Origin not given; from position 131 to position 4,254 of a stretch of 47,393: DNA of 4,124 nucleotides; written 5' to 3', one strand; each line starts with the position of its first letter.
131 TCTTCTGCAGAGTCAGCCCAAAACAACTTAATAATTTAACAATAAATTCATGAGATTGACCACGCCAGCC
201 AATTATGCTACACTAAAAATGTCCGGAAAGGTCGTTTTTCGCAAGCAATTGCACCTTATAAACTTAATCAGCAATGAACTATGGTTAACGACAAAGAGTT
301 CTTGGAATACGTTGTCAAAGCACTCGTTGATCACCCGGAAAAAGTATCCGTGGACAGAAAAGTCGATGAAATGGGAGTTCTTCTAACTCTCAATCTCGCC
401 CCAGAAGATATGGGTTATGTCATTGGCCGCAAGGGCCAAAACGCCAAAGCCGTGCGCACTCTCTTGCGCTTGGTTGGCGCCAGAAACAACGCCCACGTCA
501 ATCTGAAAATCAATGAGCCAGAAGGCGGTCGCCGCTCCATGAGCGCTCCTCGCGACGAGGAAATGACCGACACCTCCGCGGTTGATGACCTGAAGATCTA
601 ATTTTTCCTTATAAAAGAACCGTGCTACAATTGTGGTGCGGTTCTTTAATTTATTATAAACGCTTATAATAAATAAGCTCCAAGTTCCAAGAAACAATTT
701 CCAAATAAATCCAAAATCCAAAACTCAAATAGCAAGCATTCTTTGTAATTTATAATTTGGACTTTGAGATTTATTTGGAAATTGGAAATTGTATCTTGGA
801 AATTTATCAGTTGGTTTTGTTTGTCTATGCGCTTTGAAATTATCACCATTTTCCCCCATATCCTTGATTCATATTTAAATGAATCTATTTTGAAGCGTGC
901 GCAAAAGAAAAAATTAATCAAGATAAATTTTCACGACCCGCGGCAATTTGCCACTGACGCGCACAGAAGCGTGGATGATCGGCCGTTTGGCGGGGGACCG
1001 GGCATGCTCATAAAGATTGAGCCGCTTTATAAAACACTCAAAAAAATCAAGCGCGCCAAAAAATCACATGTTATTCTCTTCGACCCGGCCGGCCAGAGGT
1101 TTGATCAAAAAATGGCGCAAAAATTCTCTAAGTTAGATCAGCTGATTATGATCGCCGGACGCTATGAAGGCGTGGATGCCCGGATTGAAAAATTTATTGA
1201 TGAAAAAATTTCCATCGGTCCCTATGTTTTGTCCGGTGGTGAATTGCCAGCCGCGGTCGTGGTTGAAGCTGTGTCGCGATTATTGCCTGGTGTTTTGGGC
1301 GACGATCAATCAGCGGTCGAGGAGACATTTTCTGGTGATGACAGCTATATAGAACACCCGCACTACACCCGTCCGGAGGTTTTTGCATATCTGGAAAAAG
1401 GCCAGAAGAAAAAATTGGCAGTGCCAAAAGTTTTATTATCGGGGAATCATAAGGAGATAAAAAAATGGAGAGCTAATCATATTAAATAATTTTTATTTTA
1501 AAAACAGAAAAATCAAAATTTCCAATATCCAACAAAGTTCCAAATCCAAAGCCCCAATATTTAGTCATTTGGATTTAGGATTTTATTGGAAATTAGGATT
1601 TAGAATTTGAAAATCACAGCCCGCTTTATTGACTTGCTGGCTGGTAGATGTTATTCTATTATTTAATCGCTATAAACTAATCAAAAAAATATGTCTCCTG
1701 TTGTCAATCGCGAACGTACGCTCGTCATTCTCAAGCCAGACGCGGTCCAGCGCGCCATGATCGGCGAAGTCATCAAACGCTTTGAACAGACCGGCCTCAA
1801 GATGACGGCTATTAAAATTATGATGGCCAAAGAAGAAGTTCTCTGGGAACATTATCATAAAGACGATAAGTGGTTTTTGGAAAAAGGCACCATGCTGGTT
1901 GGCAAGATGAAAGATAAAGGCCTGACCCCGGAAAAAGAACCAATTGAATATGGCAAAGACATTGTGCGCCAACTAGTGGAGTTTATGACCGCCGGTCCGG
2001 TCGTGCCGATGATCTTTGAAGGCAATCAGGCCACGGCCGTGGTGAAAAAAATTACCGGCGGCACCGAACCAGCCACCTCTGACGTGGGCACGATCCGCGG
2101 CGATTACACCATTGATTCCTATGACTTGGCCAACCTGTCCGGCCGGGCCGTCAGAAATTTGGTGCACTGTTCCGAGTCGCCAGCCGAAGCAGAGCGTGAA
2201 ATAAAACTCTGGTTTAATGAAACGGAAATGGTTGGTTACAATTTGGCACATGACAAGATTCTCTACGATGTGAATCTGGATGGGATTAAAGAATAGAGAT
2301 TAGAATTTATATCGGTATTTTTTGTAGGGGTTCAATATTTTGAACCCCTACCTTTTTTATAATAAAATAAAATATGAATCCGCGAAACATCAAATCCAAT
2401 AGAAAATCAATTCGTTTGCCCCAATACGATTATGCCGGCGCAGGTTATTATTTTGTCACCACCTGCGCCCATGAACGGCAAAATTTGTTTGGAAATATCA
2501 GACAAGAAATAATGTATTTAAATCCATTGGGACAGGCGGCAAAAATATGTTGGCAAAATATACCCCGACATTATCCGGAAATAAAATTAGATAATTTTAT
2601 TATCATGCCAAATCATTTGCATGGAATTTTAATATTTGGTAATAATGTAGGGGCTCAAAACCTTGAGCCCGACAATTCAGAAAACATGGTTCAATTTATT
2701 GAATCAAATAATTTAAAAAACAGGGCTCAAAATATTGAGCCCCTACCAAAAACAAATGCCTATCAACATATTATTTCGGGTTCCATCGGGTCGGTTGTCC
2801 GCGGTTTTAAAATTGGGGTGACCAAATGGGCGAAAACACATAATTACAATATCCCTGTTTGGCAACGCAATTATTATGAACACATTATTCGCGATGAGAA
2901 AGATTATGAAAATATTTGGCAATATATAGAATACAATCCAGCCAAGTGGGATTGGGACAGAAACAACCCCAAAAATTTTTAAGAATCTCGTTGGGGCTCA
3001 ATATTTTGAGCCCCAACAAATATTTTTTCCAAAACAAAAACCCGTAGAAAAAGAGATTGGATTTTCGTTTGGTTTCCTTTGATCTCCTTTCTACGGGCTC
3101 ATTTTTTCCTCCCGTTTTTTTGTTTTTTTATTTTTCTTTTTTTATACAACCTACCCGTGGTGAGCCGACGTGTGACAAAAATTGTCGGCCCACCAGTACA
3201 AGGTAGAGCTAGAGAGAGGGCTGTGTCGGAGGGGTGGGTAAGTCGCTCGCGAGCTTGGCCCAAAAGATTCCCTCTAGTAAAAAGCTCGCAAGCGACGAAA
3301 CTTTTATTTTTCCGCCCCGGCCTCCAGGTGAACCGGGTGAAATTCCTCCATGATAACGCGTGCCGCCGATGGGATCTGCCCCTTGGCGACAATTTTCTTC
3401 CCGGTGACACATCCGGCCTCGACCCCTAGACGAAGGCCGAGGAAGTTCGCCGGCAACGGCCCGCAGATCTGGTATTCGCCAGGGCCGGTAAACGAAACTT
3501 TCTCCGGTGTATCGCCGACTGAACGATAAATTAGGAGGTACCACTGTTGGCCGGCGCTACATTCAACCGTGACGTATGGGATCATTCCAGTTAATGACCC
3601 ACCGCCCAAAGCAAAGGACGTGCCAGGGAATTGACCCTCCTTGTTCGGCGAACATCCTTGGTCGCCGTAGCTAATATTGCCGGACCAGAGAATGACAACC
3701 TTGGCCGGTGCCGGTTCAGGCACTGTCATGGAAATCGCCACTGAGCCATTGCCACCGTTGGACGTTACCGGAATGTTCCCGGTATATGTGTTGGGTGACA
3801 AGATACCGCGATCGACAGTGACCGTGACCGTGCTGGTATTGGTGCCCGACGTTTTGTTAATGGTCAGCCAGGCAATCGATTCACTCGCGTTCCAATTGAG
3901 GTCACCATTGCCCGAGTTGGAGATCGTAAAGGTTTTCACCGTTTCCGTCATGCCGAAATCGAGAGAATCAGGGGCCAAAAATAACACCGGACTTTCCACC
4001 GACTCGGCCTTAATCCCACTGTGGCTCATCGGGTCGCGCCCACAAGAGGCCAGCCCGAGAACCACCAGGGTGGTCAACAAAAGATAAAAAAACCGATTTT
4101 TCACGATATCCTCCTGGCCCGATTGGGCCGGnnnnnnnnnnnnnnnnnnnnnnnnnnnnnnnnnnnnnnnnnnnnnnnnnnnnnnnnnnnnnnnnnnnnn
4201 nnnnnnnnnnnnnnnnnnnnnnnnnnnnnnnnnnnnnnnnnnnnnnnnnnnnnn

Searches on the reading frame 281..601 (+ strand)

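Call 70: search_protein_families(library=pfam, proteins=[window:281-601:+], max_evalue=0.1)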
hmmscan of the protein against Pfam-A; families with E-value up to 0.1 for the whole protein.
window:281-601:+ (106 aa): 3 families
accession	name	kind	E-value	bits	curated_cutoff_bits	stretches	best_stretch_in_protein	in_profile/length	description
PF13083.13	KH_KhpA-B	-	2.2e-22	79.2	32.1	1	5-77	1-73/73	KhpA/KhpB, KH domain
PF07650.23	KH_2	-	0.00074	19.7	22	1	41-79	33-72/78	KH domain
PF00013.35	KH_1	-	0.053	13.7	21.5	0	39-59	6-26/66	KH domain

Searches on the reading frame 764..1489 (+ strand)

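Call 60: search_protein_families(library=pfam, proteins=[window:764-1489:+], max_evalue=0.001)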
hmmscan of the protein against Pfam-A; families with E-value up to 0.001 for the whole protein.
window:764-1489:+ (241 aa): 2 families
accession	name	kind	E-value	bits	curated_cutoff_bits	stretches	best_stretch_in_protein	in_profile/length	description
PF01746.26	tRNA_m1G_MT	-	6.9e-50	169.9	27.3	1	44-238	2-184/195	tRNA (Guanine-1)-methyltransferase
PF14419.11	SPOUT_MTase_2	-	4.8e-07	29.7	28.4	1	83-172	79-169/173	AF2226-like SPOUT RNA Methylase fused to THUMP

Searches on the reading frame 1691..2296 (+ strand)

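Call 60: search_protein_families(library=pfam, proteins=[window:1691-2296:+], max_evalue=0.001)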
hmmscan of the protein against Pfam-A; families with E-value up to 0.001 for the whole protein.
window:1691-2296:+ (201 aa): 1 family
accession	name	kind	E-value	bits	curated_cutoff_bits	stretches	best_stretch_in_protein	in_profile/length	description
PF00334.24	NDK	-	8.5e-39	133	27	2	88-179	53-134/135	Nucleoside diphosphate kinase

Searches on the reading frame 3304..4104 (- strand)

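Call 60: search_protein_families(library=pfam, proteins=[window:3304-4104:-], max_evalue=0.001)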
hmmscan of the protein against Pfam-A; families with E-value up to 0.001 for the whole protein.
window:3304-4104:- (266 aa): 1 family
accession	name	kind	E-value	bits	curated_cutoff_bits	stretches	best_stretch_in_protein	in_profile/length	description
PF19190.6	BACON_2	-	1.4e-12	47.8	25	1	41-127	2-92/94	Viral BACON domain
